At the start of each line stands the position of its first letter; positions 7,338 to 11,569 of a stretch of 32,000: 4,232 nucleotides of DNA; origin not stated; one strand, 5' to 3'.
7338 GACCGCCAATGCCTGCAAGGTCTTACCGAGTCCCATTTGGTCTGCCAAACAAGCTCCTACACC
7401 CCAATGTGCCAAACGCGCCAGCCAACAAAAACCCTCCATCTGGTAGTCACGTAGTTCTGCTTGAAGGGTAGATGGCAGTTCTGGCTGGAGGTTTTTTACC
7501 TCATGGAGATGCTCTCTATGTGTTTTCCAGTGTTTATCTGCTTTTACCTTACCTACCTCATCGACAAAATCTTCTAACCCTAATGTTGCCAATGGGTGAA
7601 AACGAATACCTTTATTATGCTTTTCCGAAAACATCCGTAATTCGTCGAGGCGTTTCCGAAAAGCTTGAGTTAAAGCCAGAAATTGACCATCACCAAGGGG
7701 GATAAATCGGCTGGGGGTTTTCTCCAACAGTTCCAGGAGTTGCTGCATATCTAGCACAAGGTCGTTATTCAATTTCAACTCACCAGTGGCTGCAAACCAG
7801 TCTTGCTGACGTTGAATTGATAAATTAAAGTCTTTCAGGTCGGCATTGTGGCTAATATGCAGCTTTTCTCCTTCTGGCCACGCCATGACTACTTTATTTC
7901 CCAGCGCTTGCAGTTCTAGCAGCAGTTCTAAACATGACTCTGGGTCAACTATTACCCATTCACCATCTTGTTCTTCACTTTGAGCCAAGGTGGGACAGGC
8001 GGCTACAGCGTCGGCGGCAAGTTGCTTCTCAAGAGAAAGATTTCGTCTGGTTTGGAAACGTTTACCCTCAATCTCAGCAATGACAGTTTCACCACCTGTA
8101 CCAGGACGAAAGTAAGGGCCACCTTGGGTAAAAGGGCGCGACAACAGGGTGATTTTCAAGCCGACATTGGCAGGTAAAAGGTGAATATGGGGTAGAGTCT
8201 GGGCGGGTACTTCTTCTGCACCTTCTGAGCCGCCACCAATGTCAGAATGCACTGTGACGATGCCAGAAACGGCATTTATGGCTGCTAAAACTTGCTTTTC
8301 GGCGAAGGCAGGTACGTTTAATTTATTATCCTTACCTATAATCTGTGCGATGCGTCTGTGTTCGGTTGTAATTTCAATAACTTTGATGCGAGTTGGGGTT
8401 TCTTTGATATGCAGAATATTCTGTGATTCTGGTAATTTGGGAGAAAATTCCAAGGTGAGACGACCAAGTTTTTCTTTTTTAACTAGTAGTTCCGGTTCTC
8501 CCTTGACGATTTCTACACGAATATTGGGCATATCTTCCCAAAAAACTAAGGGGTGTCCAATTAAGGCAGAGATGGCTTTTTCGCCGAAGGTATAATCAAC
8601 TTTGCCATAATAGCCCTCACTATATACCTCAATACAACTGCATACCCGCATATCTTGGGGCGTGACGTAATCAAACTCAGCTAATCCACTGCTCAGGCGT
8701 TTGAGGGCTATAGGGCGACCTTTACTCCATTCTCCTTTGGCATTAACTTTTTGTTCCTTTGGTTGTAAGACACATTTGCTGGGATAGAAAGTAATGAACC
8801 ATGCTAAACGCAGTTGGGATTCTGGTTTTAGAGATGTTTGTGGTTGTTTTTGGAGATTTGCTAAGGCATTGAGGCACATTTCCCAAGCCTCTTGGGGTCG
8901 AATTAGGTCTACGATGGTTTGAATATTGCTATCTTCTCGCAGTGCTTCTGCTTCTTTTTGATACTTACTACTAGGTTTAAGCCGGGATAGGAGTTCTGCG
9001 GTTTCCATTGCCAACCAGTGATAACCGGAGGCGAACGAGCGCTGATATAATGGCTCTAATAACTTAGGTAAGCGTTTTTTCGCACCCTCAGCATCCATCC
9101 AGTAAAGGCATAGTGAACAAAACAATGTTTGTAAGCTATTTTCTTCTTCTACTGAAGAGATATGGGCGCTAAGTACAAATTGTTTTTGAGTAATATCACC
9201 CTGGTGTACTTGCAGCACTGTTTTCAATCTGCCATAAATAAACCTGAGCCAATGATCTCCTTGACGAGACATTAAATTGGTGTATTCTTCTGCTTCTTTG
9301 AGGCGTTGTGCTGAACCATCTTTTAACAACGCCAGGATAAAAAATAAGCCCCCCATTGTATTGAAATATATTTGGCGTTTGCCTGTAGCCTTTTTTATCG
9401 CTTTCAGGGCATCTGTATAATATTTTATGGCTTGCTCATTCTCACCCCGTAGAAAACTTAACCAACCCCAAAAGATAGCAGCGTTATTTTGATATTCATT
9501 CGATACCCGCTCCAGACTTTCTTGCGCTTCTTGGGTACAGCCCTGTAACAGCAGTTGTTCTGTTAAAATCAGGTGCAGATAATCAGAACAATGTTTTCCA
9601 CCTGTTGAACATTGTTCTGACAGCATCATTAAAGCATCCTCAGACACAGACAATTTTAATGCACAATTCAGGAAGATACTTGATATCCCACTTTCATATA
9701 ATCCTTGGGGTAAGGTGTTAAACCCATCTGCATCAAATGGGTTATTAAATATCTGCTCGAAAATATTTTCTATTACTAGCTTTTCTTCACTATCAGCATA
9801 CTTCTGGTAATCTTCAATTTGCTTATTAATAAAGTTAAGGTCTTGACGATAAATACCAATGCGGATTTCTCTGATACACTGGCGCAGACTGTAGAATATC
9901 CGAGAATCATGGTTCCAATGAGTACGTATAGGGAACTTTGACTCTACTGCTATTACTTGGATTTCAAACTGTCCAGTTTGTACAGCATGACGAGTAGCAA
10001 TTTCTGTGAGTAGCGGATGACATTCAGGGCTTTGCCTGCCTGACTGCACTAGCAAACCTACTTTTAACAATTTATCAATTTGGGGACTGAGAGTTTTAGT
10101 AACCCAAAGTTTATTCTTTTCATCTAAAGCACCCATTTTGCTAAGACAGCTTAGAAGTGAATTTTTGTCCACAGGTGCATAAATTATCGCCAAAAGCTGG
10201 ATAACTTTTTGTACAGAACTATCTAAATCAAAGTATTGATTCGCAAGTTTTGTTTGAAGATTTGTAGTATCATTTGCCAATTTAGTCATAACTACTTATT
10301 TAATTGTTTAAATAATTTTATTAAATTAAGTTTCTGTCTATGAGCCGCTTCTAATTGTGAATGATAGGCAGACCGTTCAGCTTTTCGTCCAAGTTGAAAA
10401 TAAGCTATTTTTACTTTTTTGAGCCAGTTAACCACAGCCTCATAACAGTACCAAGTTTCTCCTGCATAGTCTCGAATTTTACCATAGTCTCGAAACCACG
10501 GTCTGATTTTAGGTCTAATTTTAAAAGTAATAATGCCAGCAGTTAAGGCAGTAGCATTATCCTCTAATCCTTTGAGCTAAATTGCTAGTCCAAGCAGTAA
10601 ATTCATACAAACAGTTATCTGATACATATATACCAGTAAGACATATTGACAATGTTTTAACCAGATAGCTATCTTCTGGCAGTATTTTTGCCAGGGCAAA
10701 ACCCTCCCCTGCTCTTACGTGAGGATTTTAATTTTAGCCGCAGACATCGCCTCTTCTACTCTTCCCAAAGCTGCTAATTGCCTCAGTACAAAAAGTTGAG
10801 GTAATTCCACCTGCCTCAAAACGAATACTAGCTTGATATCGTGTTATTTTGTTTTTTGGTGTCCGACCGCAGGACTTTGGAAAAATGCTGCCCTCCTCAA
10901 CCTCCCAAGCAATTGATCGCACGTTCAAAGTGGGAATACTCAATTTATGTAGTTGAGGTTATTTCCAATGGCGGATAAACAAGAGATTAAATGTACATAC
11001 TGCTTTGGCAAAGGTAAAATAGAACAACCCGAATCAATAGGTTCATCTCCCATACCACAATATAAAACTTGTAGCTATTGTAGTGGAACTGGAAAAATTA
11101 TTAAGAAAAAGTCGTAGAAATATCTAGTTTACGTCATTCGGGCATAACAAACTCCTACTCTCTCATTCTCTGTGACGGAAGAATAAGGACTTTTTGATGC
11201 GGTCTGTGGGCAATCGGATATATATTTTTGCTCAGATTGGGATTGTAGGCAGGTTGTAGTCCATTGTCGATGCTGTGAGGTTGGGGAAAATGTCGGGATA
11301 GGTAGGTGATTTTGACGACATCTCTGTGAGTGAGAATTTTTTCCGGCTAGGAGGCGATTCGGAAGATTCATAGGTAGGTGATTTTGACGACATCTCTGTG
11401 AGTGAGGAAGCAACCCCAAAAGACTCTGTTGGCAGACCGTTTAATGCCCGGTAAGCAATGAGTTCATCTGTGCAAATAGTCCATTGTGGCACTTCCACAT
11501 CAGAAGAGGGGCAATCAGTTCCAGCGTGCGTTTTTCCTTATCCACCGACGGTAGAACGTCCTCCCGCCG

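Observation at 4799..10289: SNF2 ATPase with a 900-aa unknown N-terminus paired with an AIPR-like protein: candidate two-gene defence module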

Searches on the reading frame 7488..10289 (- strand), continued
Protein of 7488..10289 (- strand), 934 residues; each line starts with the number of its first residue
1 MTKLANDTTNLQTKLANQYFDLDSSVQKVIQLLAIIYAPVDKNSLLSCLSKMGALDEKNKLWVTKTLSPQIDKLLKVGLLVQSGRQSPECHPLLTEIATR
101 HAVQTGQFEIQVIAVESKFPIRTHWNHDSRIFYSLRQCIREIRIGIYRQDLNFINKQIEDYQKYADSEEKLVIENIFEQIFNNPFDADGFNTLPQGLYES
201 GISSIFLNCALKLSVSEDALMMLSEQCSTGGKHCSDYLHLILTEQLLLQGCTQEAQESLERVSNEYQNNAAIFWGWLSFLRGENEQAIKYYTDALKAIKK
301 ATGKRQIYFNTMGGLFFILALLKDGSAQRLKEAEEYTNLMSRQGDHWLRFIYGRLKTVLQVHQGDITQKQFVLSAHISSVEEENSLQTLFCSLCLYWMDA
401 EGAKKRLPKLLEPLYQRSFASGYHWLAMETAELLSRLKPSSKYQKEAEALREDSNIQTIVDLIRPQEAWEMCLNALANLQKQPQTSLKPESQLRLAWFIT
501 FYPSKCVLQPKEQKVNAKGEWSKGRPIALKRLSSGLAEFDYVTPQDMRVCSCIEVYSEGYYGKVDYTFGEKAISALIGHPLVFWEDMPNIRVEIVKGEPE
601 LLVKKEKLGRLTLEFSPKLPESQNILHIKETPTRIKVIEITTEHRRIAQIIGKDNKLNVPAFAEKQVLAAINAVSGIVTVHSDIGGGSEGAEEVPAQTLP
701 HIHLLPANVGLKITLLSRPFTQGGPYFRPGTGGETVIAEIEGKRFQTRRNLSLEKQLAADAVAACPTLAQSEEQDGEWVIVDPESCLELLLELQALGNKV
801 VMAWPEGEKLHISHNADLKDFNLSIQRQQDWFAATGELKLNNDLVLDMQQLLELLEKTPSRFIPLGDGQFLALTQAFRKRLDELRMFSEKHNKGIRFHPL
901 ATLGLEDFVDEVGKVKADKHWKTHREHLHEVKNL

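Call 82: get_annotated_region(hit=H79, flank=7000)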
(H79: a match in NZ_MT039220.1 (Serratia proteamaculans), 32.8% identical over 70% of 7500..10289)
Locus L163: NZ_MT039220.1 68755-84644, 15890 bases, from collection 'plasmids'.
description: Serratia proteamaculans strain AGR_Sm1a plasmid unnamed1, complete sequence
organism: Serratia proteamaculans (NCBI taxid 28151)
taxonomy: Bacteria; Pseudomonadota; Gammaproteobacteria; Enterobacterales; Yersiniaceae; Serratia; Serratia proteamaculans
host: -; source: -; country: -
typing (MOB-suite, as given by PLSDB): mobilizable; replicon IncFII; relaxase MOBP
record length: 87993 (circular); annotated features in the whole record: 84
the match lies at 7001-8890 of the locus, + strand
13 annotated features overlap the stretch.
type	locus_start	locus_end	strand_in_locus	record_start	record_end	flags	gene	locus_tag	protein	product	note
CDS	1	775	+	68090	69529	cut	nhaC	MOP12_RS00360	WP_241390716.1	Na+/H+ antiporter NhaC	GO:1902600 - proton transmembrane transport [Evidence IEA]; GO:0006814 - sodium ion transport [Evidence IEA]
CDS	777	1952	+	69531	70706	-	-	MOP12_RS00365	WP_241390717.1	MalY/PatB family protein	GO:0009086 - methionine biosynthetic process [Evidence IEA]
CDS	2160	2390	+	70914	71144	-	-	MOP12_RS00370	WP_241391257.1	hypothetical protein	-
CDS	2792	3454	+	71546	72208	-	-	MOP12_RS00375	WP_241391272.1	recombinase family protein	GO:0006310 - DNA recombination [Evidence IEA]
CDS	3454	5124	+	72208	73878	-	-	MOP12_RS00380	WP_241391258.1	IS481 family transposase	-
CDS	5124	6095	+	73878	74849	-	-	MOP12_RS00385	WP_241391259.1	AAA family ATPase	-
CDS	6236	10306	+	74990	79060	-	-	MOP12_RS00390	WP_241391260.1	DEAD/DEAH box helicase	-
CDS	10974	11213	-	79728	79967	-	-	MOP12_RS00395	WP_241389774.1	plasmid partition protein ParG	-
CDS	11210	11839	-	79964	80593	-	parA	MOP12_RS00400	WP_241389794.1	ParA family partition ATPase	-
CDS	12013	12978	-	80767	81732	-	-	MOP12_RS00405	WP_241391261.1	tyrosine-type recombinase/integrase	GO:0015074 - DNA integration [Evidence IEA]; GO:0006310 - DNA recombination [Evidence IEA]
CDS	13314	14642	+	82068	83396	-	-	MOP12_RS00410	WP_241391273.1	nucleotidyltransferase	-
CDS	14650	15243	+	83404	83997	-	-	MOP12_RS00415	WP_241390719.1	SLATT domain-containing protein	-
CDS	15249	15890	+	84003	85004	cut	-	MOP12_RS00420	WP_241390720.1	hypothetical protein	-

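Call 83: get_annotated_region(hit=H75, flank=6000)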
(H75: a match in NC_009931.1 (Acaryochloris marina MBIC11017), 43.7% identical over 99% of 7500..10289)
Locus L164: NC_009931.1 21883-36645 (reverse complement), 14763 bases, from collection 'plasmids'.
description: Acaryochloris marina MBIC11017 plasmid pREB6, complete sequence
organism: Acaryochloris marina MBIC11017 (NCBI taxid 329726)
taxonomy: Bacteria; Cyanobacteriota; Cyanophyceae; Acaryochloridales; Acaryochloridaceae; Acaryochloris; Acaryochloris marina; Acaryochloris marina MBIC11017
host: -; source: -; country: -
typing (MOB-suite, as given by PLSDB): conjugative; relaxase MOBF; mating-pair formation MPF_T
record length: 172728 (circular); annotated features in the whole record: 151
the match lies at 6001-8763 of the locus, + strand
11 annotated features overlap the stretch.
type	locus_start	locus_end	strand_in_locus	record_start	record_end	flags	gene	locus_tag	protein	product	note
CDS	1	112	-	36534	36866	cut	-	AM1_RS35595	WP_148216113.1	hypothetical protein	-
CDS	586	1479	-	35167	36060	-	-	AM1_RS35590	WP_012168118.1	LysR family transcriptional regulator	-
CDS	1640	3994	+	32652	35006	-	metE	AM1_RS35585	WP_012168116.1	5-methyltetrahydropteroyltriglutamate-- homocysteine S-methyltransferase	GO:0008652 - amino acid biosynthetic process [Evidence IEA]; GO:0009086 - methionine biosynthetic process [Evidence IEA]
CDS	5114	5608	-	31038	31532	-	-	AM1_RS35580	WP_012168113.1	hypothetical protein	-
CDS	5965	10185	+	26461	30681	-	-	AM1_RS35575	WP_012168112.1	DEAD/DEAH box helicase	-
CDS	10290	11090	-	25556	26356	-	-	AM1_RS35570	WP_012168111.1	ParB N-terminal domain-containing protein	-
CDS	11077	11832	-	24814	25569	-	-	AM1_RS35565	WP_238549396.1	ParA family protein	-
CDS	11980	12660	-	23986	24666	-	-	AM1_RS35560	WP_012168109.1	hypothetical protein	-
CDS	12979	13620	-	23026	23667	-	-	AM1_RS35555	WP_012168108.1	Crp/Fnr family transcriptional regulator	GO:0006355 - regulation of DNA-templated transcription [Evidence IEA]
CDS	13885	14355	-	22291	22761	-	-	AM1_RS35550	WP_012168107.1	hypothetical protein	-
CDS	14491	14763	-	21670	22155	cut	-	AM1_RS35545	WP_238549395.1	hypothetical protein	-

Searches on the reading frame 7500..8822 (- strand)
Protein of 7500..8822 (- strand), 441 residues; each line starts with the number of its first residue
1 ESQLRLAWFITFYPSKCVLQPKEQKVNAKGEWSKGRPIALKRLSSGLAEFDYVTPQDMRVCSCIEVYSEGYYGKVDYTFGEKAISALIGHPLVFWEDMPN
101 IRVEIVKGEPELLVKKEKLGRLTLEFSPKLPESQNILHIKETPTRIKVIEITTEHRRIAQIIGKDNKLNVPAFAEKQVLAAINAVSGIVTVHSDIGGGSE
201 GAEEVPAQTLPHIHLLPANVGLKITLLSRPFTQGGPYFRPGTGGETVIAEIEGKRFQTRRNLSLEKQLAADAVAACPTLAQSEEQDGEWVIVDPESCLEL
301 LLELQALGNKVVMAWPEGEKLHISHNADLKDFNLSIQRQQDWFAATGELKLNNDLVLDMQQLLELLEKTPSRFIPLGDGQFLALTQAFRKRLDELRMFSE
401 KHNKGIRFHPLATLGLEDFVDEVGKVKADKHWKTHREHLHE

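Call 22: find_related_loci(query=A1, collection=genome_contigs, flank=10000)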
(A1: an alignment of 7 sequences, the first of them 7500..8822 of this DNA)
Query A1 (441 aa) in genome_contigs; peptide patterns used: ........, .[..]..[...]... (x = any residue, [..] = any of these).
273 stretches matched a pattern; 248 encode a relative of the query (tblastn E <= 1e-3); the best 80 are kept; 80 distinct loci.
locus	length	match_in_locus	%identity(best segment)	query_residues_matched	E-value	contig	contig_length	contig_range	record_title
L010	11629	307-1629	94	1-441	0e+0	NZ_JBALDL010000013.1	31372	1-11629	MAG: Nostoc sp. isolate P2037 bin 28 NODE_712_length_31372_cov_107.088627, whole genome shotgun sequence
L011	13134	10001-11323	95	1-441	0e+0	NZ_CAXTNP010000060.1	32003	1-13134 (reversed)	MAG: uncultured Nostoc sp. isolate public_SRR14722145_metawrap_bin.2 public_SRR14722145_metawrap_bin.2_60, whole genome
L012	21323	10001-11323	94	1-441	0e+0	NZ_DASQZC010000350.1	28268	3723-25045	MAG: Nostoc sp. isolate SMAG_U11081 k141_53663, whole genome shotgun sequence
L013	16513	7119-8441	95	1-441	0e+0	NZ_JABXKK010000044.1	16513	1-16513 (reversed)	MAG: Nostoc sp. NMS8 NODE_1659_length_16513_cov_87.9201, whole genome shotgun sequence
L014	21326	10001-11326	94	1-441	0e+0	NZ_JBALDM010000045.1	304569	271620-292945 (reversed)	MAG: Nostoc sp. isolate P2039 bin 23 NODE_20_length_304569_cov_145.944797, whole genome shotgun sequence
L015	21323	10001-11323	92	1-441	0e+0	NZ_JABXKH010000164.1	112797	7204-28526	MAG: Nostoc sp. NMS2 NODE_178_length_112797_cov_259.598, whole genome shotgun sequence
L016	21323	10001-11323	91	1-441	0e+0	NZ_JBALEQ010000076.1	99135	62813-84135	MAG: Nostoc sp. isolate P8256 bin 3 NODE_152_length_99135_cov_162.955604, whole genome shotgun sequence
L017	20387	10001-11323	91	1-441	0e+0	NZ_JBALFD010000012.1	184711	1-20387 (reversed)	MAG: Nostoc sp. isolate P9121 bin 11 NODE_11_length_184711_cov_105.969109, whole genome shotgun sequence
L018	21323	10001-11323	90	1-441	0e+0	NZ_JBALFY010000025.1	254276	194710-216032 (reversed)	MAG: Nostoc sp. isolate S62 bin 9 NODE_6_length_254276_cov_32.040632, whole genome shotgun sequence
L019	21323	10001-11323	90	1-441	0e+0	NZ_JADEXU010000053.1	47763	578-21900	Nostoc sp. LEGE 12450 NODE_53_length_47763_cov_6.60303, whole genome shotgun sequence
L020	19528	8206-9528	90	1-441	0e+0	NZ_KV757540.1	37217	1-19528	Nostoc sp. KVJ20 contig_4, whole genome shotgun sequence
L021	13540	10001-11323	91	1-441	0e+0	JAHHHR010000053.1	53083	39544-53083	MAG: Nostoc desertorum CM1-VF14 scaffold_316_c1, whole genome shotgun sequence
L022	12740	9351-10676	90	1-441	0e+0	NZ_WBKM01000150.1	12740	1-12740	Nostoc sp. WHI contig-5000011, whole genome shotgun sequence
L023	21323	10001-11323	90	1-441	0e+0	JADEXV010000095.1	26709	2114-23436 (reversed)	Nostocales cyanobacterium LEGE 12452 NODE_135_length_26709_cov_4.16037, whole genome shotgun sequence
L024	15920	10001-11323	89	1-441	0e+0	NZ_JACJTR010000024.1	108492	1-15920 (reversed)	Nostoc sp. FACHB-892 contig24, whole genome shotgun sequence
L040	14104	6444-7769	88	1-441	0e+0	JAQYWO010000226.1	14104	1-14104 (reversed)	MAG: Rhizonema sp. PD37 Dictyo3444_NODE_230_length_14104_cov_14.5188, whole genome shotgun sequence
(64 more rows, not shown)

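Call 77: search_protein_families(library=padloc, proteins=[L019:6639-8405:+], max_evalue=0.001)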
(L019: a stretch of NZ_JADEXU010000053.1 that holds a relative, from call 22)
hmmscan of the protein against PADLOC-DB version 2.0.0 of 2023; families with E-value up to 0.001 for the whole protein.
L019:6639-8405:+ (588 aa): 1 family
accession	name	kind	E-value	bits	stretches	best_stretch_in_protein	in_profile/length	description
PDLC05053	PDC-S62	-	1.9e-21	74.3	2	11-125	14-127/566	-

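Call 78: search_protein_families(library=pfam, proteins=[L019:6639-8405:+, L040:9731-10723:+], max_evalue=0.01)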
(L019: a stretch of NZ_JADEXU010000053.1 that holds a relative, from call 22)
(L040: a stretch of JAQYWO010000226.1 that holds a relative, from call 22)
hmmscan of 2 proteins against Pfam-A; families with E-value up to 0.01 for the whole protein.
L019:6639-8405:+ (588 aa): 1 family
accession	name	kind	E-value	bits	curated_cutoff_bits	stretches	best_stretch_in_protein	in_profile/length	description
PF04434.22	SWIM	-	0.00039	20.3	19.6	1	54-90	1-37/38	SWIM zinc finger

L040:9731-10723:+ (330 aa): 2 families
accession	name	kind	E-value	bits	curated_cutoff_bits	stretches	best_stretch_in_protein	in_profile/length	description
PF00589.27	Phage_integrase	-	1.7e-21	77.2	27.1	1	161-315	20-169/172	Phage integrase family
PF02899.23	Phage_int_SAM_1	-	6.2e-08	33.2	22.3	1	34-112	6-75/83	Phage integrase, N-terminal SAM-like domain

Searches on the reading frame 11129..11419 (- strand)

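Call 8: search_protein_families(library=pfam, proteins=[window:11129-11419:-], max_evalue=0.01)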
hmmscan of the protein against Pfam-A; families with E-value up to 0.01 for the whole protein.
window:11129-11419:- (96 aa): 1 family
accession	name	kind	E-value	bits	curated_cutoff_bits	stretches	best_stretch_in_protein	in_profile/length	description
PF14933.11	CEP19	-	0.0082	17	27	1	20-86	10-76/151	CEP19-like protein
